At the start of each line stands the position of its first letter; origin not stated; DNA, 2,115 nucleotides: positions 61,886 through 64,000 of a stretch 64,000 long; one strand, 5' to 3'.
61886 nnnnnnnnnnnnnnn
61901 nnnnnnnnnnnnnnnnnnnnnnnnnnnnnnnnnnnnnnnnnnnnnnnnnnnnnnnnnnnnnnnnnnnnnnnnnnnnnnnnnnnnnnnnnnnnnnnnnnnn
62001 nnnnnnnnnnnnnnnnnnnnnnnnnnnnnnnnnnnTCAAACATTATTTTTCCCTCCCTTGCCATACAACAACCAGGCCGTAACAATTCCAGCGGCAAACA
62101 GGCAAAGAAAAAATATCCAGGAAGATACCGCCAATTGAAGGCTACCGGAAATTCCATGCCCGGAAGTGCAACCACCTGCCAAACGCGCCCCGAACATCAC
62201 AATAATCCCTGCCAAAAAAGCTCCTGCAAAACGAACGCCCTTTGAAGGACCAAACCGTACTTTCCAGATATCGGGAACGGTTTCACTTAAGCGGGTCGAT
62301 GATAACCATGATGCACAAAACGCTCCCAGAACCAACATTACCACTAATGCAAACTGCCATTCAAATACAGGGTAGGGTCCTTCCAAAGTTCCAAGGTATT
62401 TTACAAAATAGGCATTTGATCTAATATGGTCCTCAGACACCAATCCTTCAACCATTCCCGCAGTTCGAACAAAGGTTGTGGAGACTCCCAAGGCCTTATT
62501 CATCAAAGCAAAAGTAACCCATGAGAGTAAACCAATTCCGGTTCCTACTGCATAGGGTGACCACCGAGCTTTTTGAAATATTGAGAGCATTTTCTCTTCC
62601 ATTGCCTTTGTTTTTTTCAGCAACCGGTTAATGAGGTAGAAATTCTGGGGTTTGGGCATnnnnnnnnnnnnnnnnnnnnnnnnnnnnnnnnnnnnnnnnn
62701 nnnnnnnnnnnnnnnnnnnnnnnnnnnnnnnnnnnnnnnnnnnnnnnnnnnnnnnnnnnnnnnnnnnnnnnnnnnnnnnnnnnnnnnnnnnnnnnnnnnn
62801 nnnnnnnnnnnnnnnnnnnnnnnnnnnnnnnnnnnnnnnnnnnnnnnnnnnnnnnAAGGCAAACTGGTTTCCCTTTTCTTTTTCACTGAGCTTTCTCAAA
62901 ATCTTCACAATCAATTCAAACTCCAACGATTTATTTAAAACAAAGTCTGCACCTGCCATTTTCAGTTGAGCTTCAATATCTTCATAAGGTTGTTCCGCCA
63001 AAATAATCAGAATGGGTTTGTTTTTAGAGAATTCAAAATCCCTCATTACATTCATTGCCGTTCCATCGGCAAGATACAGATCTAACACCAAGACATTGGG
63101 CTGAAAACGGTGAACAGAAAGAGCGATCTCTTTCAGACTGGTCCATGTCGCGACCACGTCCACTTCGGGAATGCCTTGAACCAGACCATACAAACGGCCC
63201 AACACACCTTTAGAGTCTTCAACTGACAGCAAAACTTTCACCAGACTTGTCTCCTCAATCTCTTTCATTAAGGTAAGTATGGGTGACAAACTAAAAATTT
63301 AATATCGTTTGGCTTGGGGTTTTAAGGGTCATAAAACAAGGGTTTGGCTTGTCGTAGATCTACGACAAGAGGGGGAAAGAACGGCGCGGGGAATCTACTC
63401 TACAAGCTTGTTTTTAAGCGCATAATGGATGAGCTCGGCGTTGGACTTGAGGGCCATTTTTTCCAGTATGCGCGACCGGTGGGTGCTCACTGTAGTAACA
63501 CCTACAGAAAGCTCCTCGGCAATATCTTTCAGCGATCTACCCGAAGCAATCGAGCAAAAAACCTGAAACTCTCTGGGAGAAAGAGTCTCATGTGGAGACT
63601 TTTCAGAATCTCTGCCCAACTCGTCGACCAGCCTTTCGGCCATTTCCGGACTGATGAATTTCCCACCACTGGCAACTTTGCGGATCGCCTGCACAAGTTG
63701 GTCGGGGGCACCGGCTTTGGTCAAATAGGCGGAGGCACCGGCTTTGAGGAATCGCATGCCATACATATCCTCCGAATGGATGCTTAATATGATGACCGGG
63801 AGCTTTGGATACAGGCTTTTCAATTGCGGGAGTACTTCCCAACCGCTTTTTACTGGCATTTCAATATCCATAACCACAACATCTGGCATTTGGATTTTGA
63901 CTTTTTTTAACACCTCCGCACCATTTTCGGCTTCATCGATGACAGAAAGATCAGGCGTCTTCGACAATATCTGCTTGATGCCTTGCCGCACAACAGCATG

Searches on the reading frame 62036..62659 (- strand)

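Call 113: search_protein_families(library=pfam, proteins=[window:62036-62659:-], max_evalue=0.01)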
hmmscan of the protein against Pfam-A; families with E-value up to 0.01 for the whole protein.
window:62036-62659:- (207 aa): 1 family
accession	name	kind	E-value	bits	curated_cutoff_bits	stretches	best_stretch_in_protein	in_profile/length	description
PF04143.19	Sulf_transp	-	1.4e-19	71.3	27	1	17-192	161-309/310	Sulphur transport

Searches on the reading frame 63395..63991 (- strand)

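Call 113: search_protein_families(library=pfam, proteins=[window:63395-63991:-], max_evalue=0.01)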
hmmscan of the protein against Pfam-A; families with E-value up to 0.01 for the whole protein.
window:63395-63991:- (198 aa): 4 families
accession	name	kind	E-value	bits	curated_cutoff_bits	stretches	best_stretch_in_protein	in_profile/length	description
PF00072.30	Response_reg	-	7.7e-24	84.4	30.2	1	1-104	10-111/111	Response regulator receiver domain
PF00196.25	GerE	-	8.6e-16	57.8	23.5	1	136-191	2-57/57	Bacterial regulatory proteins, luxR family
PF08281.18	Sigma70_r4_2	-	1.1e-05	25.5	25.7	1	135-179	9-54/54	Sigma-70, region 4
PF04545.22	Sigma70_r4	-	0.0021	18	24.1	1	136-179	4-48/50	Sigma-70, region 4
